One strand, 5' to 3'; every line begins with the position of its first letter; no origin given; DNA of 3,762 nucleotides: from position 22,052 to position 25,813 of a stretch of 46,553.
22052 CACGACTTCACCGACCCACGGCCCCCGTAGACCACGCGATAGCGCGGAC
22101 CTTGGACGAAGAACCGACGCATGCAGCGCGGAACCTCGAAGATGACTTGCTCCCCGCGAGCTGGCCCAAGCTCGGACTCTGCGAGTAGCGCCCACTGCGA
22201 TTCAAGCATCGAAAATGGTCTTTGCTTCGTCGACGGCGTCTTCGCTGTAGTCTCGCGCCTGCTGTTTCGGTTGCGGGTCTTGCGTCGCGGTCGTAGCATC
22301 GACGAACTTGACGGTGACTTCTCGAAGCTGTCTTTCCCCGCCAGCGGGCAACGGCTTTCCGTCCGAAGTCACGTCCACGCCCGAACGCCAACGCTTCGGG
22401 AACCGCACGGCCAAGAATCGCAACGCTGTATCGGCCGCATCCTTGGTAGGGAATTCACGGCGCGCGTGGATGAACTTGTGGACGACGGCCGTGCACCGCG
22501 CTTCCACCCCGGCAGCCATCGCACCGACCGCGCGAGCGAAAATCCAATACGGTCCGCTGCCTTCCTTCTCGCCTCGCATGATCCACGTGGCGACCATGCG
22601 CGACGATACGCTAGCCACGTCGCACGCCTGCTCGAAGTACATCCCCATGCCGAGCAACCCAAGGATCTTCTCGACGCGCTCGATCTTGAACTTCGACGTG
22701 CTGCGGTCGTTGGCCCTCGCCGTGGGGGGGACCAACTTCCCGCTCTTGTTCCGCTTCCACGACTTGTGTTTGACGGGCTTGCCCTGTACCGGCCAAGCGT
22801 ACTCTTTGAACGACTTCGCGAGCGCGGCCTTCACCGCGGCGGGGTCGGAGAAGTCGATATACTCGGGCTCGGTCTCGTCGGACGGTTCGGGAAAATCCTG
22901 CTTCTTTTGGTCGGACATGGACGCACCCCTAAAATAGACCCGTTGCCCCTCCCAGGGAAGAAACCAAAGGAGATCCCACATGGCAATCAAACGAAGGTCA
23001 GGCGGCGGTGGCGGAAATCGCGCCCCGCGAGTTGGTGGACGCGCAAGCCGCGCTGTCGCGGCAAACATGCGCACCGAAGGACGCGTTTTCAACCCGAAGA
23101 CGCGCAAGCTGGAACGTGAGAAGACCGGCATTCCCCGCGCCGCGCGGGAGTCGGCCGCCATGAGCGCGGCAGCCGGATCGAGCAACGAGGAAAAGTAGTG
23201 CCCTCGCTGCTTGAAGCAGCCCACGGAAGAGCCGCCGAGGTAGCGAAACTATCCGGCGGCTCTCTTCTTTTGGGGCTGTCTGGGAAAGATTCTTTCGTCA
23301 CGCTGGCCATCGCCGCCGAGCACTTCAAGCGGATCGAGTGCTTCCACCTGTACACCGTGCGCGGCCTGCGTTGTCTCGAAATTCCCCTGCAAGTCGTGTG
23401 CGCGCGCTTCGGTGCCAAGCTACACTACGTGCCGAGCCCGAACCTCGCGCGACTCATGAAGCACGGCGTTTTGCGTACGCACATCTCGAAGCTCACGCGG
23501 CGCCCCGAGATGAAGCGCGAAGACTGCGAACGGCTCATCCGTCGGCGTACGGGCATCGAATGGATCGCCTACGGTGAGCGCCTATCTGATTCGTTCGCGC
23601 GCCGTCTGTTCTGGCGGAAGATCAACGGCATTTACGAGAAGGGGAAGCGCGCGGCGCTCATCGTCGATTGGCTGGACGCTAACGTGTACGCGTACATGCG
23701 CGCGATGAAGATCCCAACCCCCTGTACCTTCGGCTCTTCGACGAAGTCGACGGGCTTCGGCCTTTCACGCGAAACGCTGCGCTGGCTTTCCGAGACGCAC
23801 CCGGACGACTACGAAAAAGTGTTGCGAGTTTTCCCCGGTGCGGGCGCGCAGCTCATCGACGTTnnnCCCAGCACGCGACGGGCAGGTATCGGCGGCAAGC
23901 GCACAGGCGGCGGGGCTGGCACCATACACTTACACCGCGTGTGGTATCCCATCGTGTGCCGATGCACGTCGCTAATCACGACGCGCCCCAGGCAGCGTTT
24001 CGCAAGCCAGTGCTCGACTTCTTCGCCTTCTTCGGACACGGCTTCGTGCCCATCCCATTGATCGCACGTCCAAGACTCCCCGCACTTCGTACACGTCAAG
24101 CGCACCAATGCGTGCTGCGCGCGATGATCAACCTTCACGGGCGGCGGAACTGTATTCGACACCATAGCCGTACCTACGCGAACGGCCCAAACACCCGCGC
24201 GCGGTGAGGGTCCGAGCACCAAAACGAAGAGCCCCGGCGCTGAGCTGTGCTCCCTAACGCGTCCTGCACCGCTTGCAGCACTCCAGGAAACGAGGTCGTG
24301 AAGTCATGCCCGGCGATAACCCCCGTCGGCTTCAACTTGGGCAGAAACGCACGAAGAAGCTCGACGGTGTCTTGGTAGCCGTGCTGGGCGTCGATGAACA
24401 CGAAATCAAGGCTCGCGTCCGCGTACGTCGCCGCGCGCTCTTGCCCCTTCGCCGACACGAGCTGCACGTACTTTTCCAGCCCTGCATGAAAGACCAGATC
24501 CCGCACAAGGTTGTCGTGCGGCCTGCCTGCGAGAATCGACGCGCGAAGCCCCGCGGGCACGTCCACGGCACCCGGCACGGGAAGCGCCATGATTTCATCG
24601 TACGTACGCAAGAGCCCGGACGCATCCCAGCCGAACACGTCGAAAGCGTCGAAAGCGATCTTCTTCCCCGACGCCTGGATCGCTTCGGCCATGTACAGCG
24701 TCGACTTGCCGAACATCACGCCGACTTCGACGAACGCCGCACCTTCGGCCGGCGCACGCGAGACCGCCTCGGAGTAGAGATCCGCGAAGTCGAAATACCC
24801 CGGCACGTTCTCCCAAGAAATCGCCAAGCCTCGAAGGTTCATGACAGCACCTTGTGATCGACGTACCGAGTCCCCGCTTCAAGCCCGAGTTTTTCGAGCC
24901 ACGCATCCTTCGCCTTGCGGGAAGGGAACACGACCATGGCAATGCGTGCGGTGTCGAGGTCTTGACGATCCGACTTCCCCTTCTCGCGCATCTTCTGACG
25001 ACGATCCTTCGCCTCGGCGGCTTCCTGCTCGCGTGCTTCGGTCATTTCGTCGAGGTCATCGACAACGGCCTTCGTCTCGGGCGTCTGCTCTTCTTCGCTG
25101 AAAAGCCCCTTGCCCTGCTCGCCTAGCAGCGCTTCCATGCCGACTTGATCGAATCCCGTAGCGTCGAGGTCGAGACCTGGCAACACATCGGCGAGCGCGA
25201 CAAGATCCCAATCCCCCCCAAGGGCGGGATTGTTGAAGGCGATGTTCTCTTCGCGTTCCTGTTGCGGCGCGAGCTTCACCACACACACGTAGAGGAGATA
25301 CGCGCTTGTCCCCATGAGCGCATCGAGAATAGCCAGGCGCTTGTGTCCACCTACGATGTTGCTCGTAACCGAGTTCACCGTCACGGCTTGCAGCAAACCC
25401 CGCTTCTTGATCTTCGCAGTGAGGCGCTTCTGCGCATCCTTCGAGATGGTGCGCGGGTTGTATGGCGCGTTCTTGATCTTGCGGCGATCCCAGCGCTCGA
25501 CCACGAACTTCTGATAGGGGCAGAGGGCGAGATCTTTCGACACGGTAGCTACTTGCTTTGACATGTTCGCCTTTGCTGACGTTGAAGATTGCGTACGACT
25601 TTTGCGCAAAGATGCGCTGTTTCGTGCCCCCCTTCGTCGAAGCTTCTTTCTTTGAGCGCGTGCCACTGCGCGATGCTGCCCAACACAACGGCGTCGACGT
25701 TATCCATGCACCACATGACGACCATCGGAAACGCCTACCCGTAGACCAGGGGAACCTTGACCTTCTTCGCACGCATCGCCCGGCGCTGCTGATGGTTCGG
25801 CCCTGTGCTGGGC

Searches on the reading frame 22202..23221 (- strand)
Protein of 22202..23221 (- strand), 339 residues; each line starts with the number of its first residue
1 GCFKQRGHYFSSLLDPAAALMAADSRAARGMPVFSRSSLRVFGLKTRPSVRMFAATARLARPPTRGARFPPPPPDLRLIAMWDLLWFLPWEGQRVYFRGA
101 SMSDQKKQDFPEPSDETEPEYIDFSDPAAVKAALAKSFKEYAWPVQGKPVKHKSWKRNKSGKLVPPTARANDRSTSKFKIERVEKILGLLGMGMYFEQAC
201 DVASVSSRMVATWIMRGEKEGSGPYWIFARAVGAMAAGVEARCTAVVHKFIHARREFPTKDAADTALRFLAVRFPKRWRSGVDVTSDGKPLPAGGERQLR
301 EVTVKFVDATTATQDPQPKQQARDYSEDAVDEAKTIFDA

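Call 54: search_protein_families(library=pfam, proteins=[window:22202-23221:-], max_evalue=0.01)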
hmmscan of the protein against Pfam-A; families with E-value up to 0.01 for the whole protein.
window:22202-23221:- (339 aa): 0 families

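Call 68: search_protein_families(library=phrogs, proteins=[window:22202-23221:-], max_evalue=0.001)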
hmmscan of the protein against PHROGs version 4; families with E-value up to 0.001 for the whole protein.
window:22202-23221:- (339 aa): 1 family
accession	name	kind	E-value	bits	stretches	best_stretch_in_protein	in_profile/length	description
phrog_4102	-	head and packaging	0.00054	21.2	1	179-281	16-113/166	terminase small subunit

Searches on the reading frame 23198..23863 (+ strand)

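Call 54: search_protein_families(library=pfam, proteins=[window:23198-23863:+], max_evalue=0.01)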
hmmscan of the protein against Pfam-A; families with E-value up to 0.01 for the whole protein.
window:23198-23863:+ (222 aa): 1 family
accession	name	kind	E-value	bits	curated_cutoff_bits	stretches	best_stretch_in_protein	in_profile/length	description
PF01507.26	PAPS_reduct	-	0.0076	16.7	22.5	0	28-174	7-156/175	Phosphoadenosine phosphosulfate reductase domain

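Call 68: search_protein_families(library=phrogs, proteins=[window:23198-23863:+], max_evalue=0.001)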
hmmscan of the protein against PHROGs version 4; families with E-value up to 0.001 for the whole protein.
window:23198-23863:+ (222 aa): 2 families
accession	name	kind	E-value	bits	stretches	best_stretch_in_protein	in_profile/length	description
phrog_424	-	moron, auxiliary metabolic gene and host takeover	7.4e-07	29.5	1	29-209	170-362/460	phosphoadenosine phosphosulfate reductase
phrog_2302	-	moron, auxiliary metabolic gene and host takeover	1.5e-06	28.4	1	102-220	138-277/381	phosphoadenosine phosphosulfate reductase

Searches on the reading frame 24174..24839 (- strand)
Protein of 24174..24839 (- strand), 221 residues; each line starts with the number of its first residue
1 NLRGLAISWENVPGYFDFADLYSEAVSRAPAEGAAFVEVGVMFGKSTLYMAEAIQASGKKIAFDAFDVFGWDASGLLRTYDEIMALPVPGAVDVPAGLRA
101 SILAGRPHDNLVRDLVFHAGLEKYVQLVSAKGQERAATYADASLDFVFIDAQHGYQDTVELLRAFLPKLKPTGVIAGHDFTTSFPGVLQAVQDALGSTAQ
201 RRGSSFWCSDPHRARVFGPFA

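Call 54: search_protein_families(library=pfam, proteins=[window:24174-24839:-], max_evalue=0.01)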
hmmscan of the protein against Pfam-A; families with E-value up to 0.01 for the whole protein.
window:24174-24839:- (221 aa): 1 family
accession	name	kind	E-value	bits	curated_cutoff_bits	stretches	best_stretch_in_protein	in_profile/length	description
PF13578.12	Methyltransf_24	-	2.5e-17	64.1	26.3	1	37-180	1-105/105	Methyltransferase domain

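Call 68: search_protein_families(library=phrogs, proteins=[window:24174-24839:-], max_evalue=0.001)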
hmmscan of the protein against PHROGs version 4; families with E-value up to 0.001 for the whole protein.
window:24174-24839:- (221 aa): 1 family
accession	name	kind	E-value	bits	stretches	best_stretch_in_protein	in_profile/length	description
phrog_2675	-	other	2.5e-14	53.6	1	24-197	309-461/599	DNA methyltransferase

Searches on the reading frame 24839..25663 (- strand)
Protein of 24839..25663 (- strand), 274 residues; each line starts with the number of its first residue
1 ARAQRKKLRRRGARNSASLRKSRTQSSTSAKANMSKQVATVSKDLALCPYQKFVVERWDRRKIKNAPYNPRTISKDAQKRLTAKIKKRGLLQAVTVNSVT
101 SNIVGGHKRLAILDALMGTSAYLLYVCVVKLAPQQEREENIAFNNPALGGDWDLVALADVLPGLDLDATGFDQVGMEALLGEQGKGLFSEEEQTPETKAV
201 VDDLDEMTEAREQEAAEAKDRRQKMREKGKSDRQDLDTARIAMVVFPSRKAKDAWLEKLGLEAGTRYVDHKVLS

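Call 54: search_protein_families(library=pfam, proteins=[window:24839-25663:-], max_evalue=0.01)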
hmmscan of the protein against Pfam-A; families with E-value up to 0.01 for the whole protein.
window:24839-25663:- (274 aa): 1 family
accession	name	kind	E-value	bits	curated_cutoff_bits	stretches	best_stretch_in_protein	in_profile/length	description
PF02195.25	ParB_N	-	0.006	17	26.3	0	61-109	9-61/95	ParB N-terminal domain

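Call 68: search_protein_families(library=phrogs, proteins=[window:24839-25663:-], max_evalue=0.001)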
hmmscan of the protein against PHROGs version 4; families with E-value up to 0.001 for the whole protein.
window:24839-25663:- (274 aa): 9 families
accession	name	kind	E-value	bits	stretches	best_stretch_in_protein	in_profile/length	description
phrog_9353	-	unknown function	1.3e-45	157.2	1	50-272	6-236/245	-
phrog_498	-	other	7.5e-23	81.9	1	28-200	8-173/633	DNA methyltransferase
phrog_620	-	DNA, RNA and nucleotide metabolism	4.4e-22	80.2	1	55-221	9-178/217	ParB-like partition protein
phrog_723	-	DNA, RNA and nucleotide metabolism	3.2e-11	44.5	1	62-244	20-195/223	ParB-like partition protein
phrog_940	-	DNA, RNA and nucleotide metabolism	4.1e-09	37.1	1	56-211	7-147/388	nuclease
phrog_5475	-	unknown function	5.9e-06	26.3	1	58-153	6-94/458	-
phrog_8071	-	DNA, RNA and nucleotide metabolism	4.6e-05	23.8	1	61-193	13-136/389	ParB-like partition protein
phrog_15396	-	DNA, RNA and nucleotide metabolism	9.3e-05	23.4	1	67-186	14-138/258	ParB-like partition nuclease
phrog_7405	-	unknown function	0.00024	21.8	1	51-184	20-154/250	-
